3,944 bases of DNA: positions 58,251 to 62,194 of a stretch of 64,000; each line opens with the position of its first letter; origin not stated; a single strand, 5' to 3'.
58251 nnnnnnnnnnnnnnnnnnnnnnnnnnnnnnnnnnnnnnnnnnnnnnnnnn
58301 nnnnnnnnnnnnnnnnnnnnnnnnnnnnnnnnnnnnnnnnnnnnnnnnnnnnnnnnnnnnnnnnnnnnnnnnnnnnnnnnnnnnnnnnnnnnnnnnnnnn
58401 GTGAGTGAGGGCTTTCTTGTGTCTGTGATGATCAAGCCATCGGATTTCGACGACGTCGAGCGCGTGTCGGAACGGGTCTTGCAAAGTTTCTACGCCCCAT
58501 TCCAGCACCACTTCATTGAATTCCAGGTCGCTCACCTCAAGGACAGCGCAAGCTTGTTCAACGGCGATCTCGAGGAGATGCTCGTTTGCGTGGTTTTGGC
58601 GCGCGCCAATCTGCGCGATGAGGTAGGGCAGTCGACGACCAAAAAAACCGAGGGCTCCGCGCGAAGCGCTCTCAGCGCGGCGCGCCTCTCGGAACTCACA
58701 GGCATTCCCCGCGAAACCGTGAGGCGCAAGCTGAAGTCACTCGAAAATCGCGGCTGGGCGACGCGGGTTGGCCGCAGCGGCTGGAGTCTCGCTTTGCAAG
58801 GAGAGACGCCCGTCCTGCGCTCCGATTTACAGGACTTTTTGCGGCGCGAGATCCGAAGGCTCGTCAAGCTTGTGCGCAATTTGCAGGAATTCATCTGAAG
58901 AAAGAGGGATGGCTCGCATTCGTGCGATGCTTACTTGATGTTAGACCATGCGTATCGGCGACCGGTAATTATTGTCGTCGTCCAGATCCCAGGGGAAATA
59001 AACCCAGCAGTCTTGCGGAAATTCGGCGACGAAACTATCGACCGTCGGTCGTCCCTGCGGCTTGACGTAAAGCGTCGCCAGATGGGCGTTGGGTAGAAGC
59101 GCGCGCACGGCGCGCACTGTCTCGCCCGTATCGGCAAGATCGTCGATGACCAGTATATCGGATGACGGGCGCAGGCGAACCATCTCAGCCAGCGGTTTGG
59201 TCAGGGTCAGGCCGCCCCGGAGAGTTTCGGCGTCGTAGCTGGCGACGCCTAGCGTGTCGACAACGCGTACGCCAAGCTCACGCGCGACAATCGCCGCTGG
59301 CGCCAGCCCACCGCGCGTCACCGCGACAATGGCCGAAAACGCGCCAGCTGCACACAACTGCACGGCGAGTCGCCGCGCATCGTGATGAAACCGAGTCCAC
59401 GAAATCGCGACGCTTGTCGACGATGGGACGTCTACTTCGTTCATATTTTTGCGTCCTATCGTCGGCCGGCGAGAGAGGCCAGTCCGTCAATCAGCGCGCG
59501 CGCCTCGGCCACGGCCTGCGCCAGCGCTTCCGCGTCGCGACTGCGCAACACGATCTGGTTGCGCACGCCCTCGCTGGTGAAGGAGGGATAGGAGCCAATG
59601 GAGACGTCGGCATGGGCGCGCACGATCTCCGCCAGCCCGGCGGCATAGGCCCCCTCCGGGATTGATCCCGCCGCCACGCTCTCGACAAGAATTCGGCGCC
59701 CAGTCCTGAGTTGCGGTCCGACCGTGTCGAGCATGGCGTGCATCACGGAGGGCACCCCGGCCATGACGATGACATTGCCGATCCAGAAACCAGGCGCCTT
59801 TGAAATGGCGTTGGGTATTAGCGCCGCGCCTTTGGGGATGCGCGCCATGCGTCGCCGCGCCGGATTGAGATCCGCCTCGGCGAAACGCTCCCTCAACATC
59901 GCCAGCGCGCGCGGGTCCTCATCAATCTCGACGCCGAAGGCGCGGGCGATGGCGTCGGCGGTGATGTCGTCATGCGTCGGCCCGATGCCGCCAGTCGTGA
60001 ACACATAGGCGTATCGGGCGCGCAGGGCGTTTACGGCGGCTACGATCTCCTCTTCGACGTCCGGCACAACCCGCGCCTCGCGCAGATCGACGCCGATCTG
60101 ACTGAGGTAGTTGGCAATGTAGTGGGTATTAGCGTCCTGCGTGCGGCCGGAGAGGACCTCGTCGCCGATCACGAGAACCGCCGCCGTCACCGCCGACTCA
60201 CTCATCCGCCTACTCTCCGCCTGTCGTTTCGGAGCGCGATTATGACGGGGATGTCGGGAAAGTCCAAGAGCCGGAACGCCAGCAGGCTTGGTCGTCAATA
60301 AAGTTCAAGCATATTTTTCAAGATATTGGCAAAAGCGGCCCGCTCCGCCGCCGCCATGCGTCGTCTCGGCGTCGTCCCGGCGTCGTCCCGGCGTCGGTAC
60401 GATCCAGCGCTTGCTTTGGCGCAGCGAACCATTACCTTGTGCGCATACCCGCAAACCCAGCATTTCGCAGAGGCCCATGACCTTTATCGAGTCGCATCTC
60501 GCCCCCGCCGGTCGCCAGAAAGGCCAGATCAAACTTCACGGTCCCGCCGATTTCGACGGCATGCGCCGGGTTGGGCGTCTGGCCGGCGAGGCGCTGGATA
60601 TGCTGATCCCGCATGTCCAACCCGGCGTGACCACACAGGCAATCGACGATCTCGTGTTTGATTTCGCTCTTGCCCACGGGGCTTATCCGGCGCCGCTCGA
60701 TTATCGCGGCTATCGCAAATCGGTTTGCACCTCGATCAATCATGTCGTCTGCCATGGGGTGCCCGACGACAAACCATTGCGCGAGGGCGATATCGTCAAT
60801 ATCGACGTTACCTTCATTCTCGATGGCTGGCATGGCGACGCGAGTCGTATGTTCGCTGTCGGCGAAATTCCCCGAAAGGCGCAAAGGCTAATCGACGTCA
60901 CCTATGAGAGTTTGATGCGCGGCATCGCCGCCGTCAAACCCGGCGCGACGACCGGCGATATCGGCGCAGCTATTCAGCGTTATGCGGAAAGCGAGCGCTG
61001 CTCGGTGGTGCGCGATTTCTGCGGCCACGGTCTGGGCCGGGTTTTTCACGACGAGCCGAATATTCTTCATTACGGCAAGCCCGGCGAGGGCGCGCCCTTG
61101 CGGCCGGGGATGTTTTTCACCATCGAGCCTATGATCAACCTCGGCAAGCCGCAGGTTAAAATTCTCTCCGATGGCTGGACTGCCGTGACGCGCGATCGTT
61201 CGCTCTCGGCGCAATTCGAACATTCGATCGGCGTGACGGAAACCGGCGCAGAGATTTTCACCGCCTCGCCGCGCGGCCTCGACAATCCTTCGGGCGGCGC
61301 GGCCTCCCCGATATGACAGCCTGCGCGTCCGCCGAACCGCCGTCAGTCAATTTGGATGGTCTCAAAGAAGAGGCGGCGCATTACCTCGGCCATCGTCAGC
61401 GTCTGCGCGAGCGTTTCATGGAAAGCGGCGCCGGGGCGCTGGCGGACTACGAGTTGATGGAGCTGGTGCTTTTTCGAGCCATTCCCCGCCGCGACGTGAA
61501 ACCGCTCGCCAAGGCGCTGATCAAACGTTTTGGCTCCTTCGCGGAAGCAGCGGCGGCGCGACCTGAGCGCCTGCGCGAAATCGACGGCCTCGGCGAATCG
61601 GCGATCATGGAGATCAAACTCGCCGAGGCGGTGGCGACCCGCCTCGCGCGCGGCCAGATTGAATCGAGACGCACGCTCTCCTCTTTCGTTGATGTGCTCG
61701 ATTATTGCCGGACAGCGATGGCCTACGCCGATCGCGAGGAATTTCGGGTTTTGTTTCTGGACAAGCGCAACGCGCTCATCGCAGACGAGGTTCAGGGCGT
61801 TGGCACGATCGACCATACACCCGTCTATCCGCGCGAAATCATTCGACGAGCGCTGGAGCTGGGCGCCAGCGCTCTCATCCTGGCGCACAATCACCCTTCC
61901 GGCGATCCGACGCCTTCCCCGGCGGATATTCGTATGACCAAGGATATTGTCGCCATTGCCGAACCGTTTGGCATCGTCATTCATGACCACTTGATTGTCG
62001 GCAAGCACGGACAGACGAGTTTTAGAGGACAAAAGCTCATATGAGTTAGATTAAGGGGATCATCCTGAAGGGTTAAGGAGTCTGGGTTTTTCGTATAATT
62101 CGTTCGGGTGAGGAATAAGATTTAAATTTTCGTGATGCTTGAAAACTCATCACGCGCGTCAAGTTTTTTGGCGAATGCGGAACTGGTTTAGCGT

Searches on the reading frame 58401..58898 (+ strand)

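Call 17: search_protein_families(library=pfam, proteins=[window:58401-58898:+])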
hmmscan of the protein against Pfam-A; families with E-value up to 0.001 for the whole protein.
window:58401-58898:+ (165 aa): 7 families
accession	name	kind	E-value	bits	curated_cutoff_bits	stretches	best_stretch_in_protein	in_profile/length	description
PF25213.1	HVO_A0261_N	-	1.1e-06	28.8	35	1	88-135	22-68/86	HVO_A0261 N-terminal domain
PF09339.16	HTH_IclR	-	2.6e-06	27.6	22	1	86-123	14-51/52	IclR helix-turn-helix domain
PF13545.12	HTH_Crp_2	-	8.2e-05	22.9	27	1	86-125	18-57/70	Crp-like helix-turn-helix domain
PF01978.25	TrmB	-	0.00011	22.4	25.6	1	90-123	22-55/68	Sugar-specific transcriptional regulator TrmB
PF12802.13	MarR_2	-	0.00022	21.8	27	1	90-123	18-53/61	MarR family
PF00392.27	GntR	-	0.00044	20.3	27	1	89-128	22-62/64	Bacterial regulatory proteins, gntR family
PF08461.16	HTH_12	-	0.00062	20.1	21.4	0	102-135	30-63/66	Ribonuclease R winged-helix domain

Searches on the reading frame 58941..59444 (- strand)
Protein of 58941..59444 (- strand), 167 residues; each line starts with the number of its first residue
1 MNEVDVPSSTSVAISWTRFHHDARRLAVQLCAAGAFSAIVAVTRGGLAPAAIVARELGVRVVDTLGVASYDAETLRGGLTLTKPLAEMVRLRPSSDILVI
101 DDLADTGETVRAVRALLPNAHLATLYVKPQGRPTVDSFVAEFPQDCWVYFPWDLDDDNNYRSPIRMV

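Call 17: search_protein_families(library=pfam, proteins=[window:58941-59444:-])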
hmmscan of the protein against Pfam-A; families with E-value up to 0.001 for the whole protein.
window:58941-59444:- (167 aa): 1 family
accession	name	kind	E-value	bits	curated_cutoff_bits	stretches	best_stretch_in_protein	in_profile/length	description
PF00156.33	Pribosyltran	-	2.3e-14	53.5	26.3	1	16-157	2-156/158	Phosphoribosyl transferase domain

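Call 41: find_homologous_proteins(query=window:58941-59444:-, max_evalue=1e-20)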
Query window:58941-59444:- (167 aa): 524 proteins with E <= 1e-20 among 1103 candidates; the best 120 are listed.
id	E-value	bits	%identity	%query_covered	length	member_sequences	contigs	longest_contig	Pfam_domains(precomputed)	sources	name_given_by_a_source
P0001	3.0e-103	361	99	100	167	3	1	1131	PF00156.34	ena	-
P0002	3.6e-87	308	83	100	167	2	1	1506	PF00156.34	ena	-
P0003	3.1e-77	276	77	99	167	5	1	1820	PF00156.34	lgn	-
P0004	4.0e-74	266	75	99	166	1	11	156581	PF00156.34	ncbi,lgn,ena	-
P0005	3.2e-73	263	72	100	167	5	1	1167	PF00156.34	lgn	-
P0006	2.9e-72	260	73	99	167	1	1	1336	PF00156.34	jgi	jgi:xanthine phosphoribosyltransferase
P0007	4.0e-72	260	70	99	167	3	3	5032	PF00156.34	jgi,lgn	-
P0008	2.0e-70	254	71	100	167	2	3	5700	PF00156.34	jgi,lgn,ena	-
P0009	6.0e-70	252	68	100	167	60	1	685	PF00156.34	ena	-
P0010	1.3e-69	251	69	99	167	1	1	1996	PF00156.34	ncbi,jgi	jgi:xanthine phosphoribosyltransferase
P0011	2.1e-67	244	67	100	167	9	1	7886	PF00156.34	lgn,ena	-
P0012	8.2e-63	229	63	100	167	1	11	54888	PF00156.34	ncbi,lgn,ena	-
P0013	5.4e-56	207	62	90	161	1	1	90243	PF00156.34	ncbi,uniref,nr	ncbi:xanthine phosphoribosyltransferase [Methylosinus sp. Ce-a6]|uniref:xanthine phosphoribosyltrans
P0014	1.6e-55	206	58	95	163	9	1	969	PF00156.34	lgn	-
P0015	1.8e-55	205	60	90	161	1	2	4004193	PF00156.34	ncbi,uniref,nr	ncbi:xanthine phosphoribosyltransferase [Methylosinus sp. R-45379]|uniref:xanthine phosphoribosyltra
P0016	2.9e-55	205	61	90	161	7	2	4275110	PF00156.34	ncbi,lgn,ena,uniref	ncbi:Xanthine+phosphoribosyltransferase [Methylocapsa aurea]|uniref:xanthine phosphoribosyltransfera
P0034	1.1e-51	193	59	90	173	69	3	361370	PF00156.34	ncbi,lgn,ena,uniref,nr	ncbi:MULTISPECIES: xanthine phosphoribosyltransferase [Methylocystis]|uniref:xanthine phosphoribosyl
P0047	3.8e-50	188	58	90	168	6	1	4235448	PF00156.34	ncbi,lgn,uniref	ncbi:xanthine phosphoribosyltransferase [Methyloferula stellata]|uniref:xanthine phosphoribosyltrans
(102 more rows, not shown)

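Call 42: find_encoding_contigs(protein=P0004, flank=4000, max_places=2)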
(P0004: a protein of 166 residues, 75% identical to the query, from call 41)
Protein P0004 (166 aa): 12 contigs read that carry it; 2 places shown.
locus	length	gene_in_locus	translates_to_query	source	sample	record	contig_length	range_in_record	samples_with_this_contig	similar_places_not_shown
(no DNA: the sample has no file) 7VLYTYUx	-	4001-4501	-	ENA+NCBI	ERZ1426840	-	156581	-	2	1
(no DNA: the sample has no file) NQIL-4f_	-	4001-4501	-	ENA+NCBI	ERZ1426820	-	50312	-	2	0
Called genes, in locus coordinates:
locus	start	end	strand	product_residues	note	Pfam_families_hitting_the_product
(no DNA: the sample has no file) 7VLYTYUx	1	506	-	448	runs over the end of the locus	PF06609:TRI12 (weak), PF07690:MFS_1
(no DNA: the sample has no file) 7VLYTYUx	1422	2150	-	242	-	PF20582:UPF0758_N, PF04002:RadC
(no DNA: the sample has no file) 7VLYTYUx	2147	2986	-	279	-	PF00557:Peptidase_M24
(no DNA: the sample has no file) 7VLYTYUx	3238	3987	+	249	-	PF00994:MoCF_biosynth, PF24102:FLAD1_M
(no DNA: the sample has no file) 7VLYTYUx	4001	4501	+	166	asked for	PF00156:Pribosyltran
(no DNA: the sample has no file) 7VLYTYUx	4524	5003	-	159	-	PF13545:HTH_Crp_2 (weak), PF09339:HTH_IclR (weak), PF25213:HVO_A0261_N (weak), PF01978:TrmB (weak)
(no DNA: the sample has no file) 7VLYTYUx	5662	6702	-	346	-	PF00589:Phage_integrase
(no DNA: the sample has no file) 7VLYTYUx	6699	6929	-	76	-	-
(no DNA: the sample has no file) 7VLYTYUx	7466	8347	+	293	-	PF08401:ArdcN, PF18818:MPTase-PolyVal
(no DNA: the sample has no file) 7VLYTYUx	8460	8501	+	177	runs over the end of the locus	-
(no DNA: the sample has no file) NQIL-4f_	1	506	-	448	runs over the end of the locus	PF06609:TRI12 (weak), PF07690:MFS_1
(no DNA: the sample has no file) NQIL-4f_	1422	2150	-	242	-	PF20582:UPF0758_N, PF04002:RadC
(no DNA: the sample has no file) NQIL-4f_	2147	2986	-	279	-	PF00557:Peptidase_M24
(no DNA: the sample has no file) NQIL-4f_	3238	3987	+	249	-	PF00994:MoCF_biosynth, PF24102:FLAD1_M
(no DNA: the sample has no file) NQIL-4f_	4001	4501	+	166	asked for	PF00156:Pribosyltran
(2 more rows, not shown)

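Call 43: find_encoding_contigs(protein=P0012, flank=4000, max_places=2)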
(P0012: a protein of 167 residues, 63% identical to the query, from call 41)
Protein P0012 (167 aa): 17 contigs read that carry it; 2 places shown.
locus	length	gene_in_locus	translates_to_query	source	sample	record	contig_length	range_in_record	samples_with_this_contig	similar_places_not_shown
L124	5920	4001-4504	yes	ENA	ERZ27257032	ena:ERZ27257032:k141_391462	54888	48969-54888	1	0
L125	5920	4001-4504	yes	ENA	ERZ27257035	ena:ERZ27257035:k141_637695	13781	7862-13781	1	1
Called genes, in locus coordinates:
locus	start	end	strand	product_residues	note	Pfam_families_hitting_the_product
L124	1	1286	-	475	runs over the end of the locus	PF06609:TRI12 (weak), PF07690:MFS_1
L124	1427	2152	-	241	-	PF20582:UPF0758_N, PF04002:RadC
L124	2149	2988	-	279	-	PF00557:Peptidase_M24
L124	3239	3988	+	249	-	PF00994:MoCF_biosynth, PF24102:FLAD1_M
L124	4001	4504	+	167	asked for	PF00156:Pribosyltran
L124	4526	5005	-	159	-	PF13545:HTH_Crp_2 (weak), PF00392:GntR (weak), PF01978:TrmB (weak), PF09339:HTH_IclR (weak), PF12802:MarR_2 (weak), PF25213:HVO_A0261_N (weak)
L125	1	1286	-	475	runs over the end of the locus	PF06609:TRI12 (weak), PF07690:MFS_1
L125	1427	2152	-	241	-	PF20582:UPF0758_N, PF04002:RadC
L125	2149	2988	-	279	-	PF00557:Peptidase_M24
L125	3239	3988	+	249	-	PF00994:MoCF_biosynth, PF24102:FLAD1_M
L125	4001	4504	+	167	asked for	PF00156:Pribosyltran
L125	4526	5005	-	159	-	PF13545:HTH_Crp_2 (weak), PF00392:GntR (weak), PF01978:TrmB (weak), PF09339:HTH_IclR (weak), PF12802:MarR_2 (weak), PF25213:HVO_A0261_N (weak)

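Call 44: find_encoding_contigs(protein=P0016, flank=4000, max_places=1)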
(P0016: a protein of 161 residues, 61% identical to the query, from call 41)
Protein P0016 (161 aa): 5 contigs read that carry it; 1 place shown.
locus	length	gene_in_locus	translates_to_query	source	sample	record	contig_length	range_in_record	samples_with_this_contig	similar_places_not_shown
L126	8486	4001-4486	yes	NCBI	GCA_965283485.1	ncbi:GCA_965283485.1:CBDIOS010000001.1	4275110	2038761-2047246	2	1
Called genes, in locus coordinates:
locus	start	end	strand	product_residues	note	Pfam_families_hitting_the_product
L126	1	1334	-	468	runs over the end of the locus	PF07690:MFS_1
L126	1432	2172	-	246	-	PF20582:UPF0758_N, PF04002:RadC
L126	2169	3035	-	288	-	PF00557:Peptidase_M24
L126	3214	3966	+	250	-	PF00994:MoCF_biosynth, PF24102:FLAD1_M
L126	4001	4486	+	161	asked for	PF00156:Pribosyltran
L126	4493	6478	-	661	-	-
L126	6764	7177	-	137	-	-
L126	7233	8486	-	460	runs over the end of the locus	PF26769:HAMP_PhoQ, PF02518:HATPase_c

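Call 45: find_encoding_contigs(protein=P0015, flank=4000, max_places=1)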
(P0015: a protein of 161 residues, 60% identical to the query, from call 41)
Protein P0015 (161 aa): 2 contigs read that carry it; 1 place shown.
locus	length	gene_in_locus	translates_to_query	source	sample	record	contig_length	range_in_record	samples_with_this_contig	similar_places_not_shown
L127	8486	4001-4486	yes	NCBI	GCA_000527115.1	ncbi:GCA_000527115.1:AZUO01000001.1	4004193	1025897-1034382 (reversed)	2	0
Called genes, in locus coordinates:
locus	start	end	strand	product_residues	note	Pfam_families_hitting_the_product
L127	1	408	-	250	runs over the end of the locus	PF09490:CbtA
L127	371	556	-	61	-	PF09489:CbtB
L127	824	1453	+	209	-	PF12557:Co_AT_N (weak), PF02572:CobA_CobO_BtuR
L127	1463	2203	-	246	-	PF20582:UPF0758_N, PF04002:RadC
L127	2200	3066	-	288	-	PF00557:Peptidase_M24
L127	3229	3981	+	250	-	PF00994:MoCF_biosynth, PF24102:FLAD1_M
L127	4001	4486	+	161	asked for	PF00156:Pribosyltran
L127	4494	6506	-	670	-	-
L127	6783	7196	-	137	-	-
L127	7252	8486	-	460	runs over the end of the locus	PF26769:HAMP_PhoQ, PF02518:HATPase_c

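Call 47: find_encoding_contigs(protein=P0011, flank=4000, max_places=1)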
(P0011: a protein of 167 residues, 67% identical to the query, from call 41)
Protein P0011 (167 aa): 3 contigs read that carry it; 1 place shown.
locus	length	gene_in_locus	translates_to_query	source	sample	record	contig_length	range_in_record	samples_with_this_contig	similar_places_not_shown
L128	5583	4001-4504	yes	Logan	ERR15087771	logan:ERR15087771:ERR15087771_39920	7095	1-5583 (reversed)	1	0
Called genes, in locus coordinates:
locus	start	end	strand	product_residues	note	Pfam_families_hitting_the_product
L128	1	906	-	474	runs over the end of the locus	PF06609:TRI12 (weak), PF07690:MFS_1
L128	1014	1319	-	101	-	PF03413:PepSY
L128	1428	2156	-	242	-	PF20582:UPF0758_N, PF04002:RadC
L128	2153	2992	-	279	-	PF00557:Peptidase_M24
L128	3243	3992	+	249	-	PF00994:MoCF_biosynth, PF24102:FLAD1_M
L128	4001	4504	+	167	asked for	PF00156:Pribosyltran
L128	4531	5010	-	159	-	PF13545:HTH_Crp_2 (weak), PF09339:HTH_IclR (weak), PF12802:MarR_2 (weak), PF25213:HVO_A0261_N (weak)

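Call 48: find_encoding_contigs(protein=P0008, flank=4000, max_places=1)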
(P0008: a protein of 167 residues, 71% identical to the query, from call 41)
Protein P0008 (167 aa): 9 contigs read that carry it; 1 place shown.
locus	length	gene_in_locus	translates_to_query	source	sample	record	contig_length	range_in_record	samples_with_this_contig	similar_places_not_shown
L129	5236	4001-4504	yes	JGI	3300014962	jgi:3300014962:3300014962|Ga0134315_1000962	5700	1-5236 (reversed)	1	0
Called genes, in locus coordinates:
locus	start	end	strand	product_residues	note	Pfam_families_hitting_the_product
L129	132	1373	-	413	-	PF13356:Arm-DNA-bind_3 (weak), PF22022:Phage_int_M (faint), PF00589:Phage_integrase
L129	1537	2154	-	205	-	PF20582:UPF0758_N, PF04002:RadC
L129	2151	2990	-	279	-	PF00557:Peptidase_M24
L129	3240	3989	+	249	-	PF00994:MoCF_biosynth, PF24102:FLAD1_M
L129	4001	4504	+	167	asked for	PF00156:Pribosyltran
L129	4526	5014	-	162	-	PF13545:HTH_Crp_2 (weak), PF00392:GntR (faint), PF12802:MarR_2 (weak), PF25213:HVO_A0261_N, PF08461:WHD_RNase_R (faint), PF09339:HTH_IclR (weak)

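Call 49: find_encoding_contigs(protein=P0047, flank=4000, max_places=1)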
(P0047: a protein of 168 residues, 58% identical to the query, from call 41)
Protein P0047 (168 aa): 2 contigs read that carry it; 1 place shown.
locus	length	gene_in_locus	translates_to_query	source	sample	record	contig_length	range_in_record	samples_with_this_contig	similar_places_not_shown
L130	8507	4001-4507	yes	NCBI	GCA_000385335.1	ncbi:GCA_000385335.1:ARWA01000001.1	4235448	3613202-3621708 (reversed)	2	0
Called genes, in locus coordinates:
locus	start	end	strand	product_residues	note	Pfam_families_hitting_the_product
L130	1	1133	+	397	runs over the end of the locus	PF12832:MFS_1_like, PF07690:MFS_1 (faint)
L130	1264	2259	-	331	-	PF02746:MR_MLE_N, PF13378:MR_MLE_C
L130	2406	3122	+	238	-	PF02308:MgtC, PF21770:MgtC_SapB_C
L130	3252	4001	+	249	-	PF00994:MoCF_biosynth, PF24102:FLAD1_M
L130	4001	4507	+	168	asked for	PF00156:Pribosyltran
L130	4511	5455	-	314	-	PF01370:Epimerase, PF02719:Polysacc_synt_2 (faint), PF04321:RmlD_sub_bind, PF16363:GDP_Man_Dehyd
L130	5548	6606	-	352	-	PF01370:Epimerase, PF04321:RmlD_sub_bind (weak), PF16363:GDP_Man_Dehyd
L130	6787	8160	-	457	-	PF13692:Glyco_trans_1_4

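Call 50: find_encoding_contigs(protein=P0034, flank=4000, max_places=1)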
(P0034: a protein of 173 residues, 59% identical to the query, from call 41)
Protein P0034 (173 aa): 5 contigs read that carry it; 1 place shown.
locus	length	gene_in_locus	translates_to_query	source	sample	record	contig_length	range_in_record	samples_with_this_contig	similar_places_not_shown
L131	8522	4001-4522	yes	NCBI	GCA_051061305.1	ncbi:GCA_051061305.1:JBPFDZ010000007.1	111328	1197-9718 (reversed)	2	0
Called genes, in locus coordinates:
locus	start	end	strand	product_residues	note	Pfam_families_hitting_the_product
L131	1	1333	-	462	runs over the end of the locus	PF07690:MFS_1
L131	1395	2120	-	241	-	PF20582:UPF0758_N (weak), PF04002:RadC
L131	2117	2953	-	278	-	PF00557:Peptidase_M24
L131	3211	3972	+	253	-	PF00994:MoCF_biosynth, PF24102:FLAD1_M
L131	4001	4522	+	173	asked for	PF00156:Pribosyltran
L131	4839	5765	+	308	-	-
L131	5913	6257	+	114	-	PF00355:Rieske, PF13806:Rieske_2 (weak)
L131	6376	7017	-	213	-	-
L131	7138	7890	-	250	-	-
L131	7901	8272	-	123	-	PF00355:Rieske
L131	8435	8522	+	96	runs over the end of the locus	PF13744:HTH_37, PF01381:HTH_3 (weak)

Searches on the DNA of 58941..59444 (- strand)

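Call 56: search_rna_families(sources=[L012, L017, L044, L048, L060, L110, L121, L053, L037, L071, L101, L023, L058, L029, L034, L010, L124, L126], threshold=gathering)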
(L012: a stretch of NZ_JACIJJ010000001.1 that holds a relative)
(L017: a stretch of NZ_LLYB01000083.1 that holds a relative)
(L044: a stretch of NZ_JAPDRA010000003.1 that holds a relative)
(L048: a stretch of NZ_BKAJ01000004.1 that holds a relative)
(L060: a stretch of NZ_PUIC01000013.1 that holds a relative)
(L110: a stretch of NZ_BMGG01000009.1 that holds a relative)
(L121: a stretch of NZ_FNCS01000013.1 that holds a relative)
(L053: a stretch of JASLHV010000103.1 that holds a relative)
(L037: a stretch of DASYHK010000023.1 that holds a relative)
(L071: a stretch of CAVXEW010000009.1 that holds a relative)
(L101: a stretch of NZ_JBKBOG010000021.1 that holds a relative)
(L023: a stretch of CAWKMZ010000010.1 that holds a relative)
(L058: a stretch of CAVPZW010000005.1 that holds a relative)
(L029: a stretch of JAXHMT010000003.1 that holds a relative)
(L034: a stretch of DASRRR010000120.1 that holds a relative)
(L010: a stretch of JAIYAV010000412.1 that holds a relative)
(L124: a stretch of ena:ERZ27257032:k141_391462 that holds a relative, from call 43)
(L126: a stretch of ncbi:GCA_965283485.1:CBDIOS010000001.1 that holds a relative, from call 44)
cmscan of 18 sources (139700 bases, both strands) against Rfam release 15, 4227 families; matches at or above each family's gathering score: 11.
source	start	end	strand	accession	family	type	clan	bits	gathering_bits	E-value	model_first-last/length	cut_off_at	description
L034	3398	3469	-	RF00005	tRNA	Gene; tRNA;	CL00001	71.6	29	2.5e-13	1-71/71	no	tRNA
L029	3256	3328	-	RF00005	tRNA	Gene; tRNA;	CL00001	71.1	29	3.4e-13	1-71/71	no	tRNA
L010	5621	5693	+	RF00005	tRNA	Gene; tRNA;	CL00001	69.8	29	8e-13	1-71/71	no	tRNA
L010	5844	5916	+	RF00005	tRNA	Gene; tRNA;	CL00001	68.9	29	1.4e-12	1-71/71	no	tRNA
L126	6676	6758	+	RF00005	tRNA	Gene; tRNA;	CL00001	59.3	29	6e-10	1-71/71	no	tRNA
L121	3468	3655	+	RF00028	Intron_gpI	Intron;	-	58.2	50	7.7e-12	1-253/253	no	Group I catalytic intron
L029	3120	3190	-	RF00005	tRNA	Gene; tRNA;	CL00001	57.7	29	1.7e-09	1-71/71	no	tRNA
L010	5984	6205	+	RF00028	Intron_gpI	Intron;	-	53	50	2.9e-10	1-253/253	no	Group I catalytic intron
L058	661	858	-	RF00028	Intron_gpI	Intron;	-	52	50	5.6e-10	1-253/253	no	Group I catalytic intron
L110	4544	4729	-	RF00028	Intron_gpI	Intron;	-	51.9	50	5.8e-10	1-253/253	no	Group I catalytic intron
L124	5216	5289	+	RF00519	suhB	Gene; sRNA;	CL00108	41.1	41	0.00011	1-77/77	no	Makes More Granules Regulator RNA (mmgR)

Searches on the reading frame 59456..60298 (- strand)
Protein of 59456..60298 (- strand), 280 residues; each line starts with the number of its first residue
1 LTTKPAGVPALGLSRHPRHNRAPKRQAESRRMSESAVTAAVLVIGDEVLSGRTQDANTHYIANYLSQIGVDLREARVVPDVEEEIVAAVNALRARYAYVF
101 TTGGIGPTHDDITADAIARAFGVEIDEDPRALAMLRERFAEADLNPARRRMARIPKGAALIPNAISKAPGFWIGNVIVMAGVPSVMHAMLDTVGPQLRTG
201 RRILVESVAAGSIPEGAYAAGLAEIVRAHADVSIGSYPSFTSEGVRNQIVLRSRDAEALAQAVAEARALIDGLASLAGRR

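Call 17: search_protein_families(library=pfam, proteins=[window:59456-60298:-])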
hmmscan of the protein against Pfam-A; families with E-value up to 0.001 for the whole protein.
window:59456-60298:- (280 aa): 2 families
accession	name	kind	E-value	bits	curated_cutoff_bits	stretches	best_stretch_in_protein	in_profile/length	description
PF00994.29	MoCF_biosynth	-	1.2e-33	116.3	26.6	1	40-198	1-143/144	Probable molybdopterin binding domain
PF24102.1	FLAD1_M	-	5.7e-13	48.9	27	1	213-270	11-69/78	FAD synthase, middle domain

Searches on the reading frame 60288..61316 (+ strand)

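Call 17: search_protein_families(library=pfam, proteins=[window:60288-61316:+])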
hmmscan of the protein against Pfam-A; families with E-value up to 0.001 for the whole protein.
window:60288-61316:+ (342 aa): 1 family
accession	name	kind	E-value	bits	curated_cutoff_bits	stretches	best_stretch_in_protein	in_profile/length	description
PF00557.29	Peptidase_M24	-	4e-52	177.5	23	1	91-318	2-208/208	Metallopeptidase family M24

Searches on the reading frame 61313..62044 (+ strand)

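Call 17: search_protein_families(library=pfam, proteins=[window:61313-62044:+])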
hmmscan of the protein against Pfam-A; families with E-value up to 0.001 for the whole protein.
window:61313-62044:+ (243 aa): 3 families
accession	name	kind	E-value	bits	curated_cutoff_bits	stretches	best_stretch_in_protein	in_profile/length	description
PF04002.20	RadC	-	5.1e-41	139.8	22.1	1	124-241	3-120/121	RadC-like JAB domain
PF20582.4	UPF0758_N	-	2.2e-08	34.5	27.1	1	28-96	7-74/77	UPF0758 N-terminal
PF14464.11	Prok-JAB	-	0.00033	20.9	25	1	168-223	47-101/114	Prokaryotic homologs of the JAB domain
